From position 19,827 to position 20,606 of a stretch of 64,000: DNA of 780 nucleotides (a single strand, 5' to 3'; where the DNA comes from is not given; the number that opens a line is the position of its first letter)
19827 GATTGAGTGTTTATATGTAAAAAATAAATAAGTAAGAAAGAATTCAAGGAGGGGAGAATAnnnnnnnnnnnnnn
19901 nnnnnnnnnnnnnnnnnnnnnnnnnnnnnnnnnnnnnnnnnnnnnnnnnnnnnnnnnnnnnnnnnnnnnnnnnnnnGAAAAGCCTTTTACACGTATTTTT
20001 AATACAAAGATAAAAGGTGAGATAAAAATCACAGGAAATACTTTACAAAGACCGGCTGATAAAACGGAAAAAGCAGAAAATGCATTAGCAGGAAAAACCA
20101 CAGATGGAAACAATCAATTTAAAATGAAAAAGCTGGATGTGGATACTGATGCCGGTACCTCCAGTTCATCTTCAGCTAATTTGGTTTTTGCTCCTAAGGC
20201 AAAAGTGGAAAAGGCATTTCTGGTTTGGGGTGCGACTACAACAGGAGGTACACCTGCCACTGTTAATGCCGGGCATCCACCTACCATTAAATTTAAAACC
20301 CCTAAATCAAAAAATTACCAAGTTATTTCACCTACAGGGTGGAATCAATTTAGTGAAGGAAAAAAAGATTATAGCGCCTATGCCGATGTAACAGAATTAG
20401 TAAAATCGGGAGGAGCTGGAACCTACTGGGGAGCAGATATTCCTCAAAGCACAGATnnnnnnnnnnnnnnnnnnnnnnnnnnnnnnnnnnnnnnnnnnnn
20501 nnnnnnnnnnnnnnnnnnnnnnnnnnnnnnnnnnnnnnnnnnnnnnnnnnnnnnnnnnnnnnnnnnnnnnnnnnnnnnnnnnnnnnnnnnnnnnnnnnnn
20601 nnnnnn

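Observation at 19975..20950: Conserved ~330-aa N-terminal head domain that I cannot assign to any family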

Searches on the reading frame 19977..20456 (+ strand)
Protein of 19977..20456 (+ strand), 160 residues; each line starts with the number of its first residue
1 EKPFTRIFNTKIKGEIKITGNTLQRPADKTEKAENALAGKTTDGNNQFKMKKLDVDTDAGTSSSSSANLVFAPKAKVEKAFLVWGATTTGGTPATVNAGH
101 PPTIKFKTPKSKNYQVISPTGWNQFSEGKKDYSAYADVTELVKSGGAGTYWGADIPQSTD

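Call 73: predict_structure(alignment_id=A6)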
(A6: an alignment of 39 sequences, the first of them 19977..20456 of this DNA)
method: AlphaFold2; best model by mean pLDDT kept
length: 160 residues; sequences in the alignment: 39
mean_pLDDT: 93.0   pTM: 0.86
mean pLDDT of the five models: 93.0, 93.0, 92.8, 92.2, 92.1
residues with pLDDT >= 90: 135; 70-90: 21; 50-70: 4; < 50: 0
segments of 3 or more residues with pLDDT < 50: none
pLDDT, mean of each block of 10 residues (from residue 1): 83 93 94 93 90 95 97 94 93 84 98 98 89 97 98 94
secondary structure, 60 per line:
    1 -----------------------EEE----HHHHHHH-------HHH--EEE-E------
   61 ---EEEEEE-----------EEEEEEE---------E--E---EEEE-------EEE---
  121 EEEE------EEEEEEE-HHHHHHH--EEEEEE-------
elements in order: E24-26 H31-37 E50-52 E64-69 E81-87 E104-107 E115-117 E121-124 E131-137 H139-145 E148-153
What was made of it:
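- They therefore appear to pair with the second lobe (call 73).
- Tried and rejected: The split at residue 160 also showed that the N-terminal hairpin belongs with lobe 2, so this truncation was not an ideal domain boundary (call 73).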

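Call 76: fold_search(model_id=the predicted structure, library=pdb)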
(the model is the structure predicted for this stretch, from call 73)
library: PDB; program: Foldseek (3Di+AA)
matches with E <= 10: 166; with E <= 0.001: 0
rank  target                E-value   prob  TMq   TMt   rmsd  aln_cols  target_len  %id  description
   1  2ywy_B                2.0e-01  0.30  0.25  0.35   7.7        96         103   22  Structure of new antigen receptor variable domain from sharks (released 2007-10-30)
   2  1uf2_I                2.1e-01  0.11  0.16  0.08  14.6       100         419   14  The Atomic Structure of Rice dwarf Virus (RDV) (released 2003-10-14)
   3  7eyl_A                2.3e-01  0.10  0.14  0.20  13.6       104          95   10  Crystal structure of Salmonella enterica ppnP (released 2022-02-09)
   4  7eyj                  2.8e-01  0.09  0.14  0.20  13.3       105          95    8  Crystal structure of Escherichia coli ppnP (released 2022-02-09)
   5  2opk_A                3.6e-01  0.06  0.11  0.16  13.7        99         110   12  CRYSTAL STRUCTURE OF A PUTATIVE MANNOSE-6-PHOSPHATE ISOMERASE (REUT_A1446) FROM RALSTONIA EUTROPHA JMP134 AT 2.10 A RE (released 2007-02-13)
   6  2r32                  4.0e-01  0.03  0.12  0.13  16.0       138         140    9  Crystal Structure of human GITRL variant (released 2007-11-20)
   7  1uf2_J                4.5e-01  0.08  0.17  0.08  14.5       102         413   17  The Atomic Structure of Rice dwarf Virus (RDV) (released 2003-10-14)
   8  7khd_A                4.8e-01  0.03  0.12  0.14  15.9       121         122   11  Human GITR-GITRL complex (released 2021-03-03)
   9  1ver                  5.3e-01  0.13  0.22  0.31  12.8        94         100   20  Structure of New Antigen Receptor variable domain from sharks (released 2004-08-24)
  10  7eyp_A                5.3e-01  0.06  0.12  0.19  13.2       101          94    8  Crystal structure of Pseudomonas aeruginosa ppnP (released 2022-02-09)
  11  2r30                  6.0e-01  0.04  0.13  0.18  16.2       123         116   12  Crystal Structure of human GITRL mutant (released 2007-11-13)
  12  3fc0_B                6.3e-01  0.05  0.14  0.17  15.9       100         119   11  1.8 A crystal structure of murine GITR ligand dimer expressed in Drosophila melanogaster S2 cells (released 2008-12-30)
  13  1zz8_B                6.3e-01  0.04  0.13  0.12  13.4       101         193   11  Crystal Structure of FeII HppE in Complex with Substrate Form 2 (released 2005-07-26)
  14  6kn9_C                7.5e-01  0.11  0.17  0.11  13.8        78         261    9  Crystal structure of human interleukin 18 receptor beta extracellular domain in complex with an antagonistic scFv (released 2020-02-12)
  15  1uf2_E                7.5e-01  0.04  0.15  0.08  14.9       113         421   12  The Atomic Structure of Rice dwarf Virus (RDV) (released 2003-10-14)
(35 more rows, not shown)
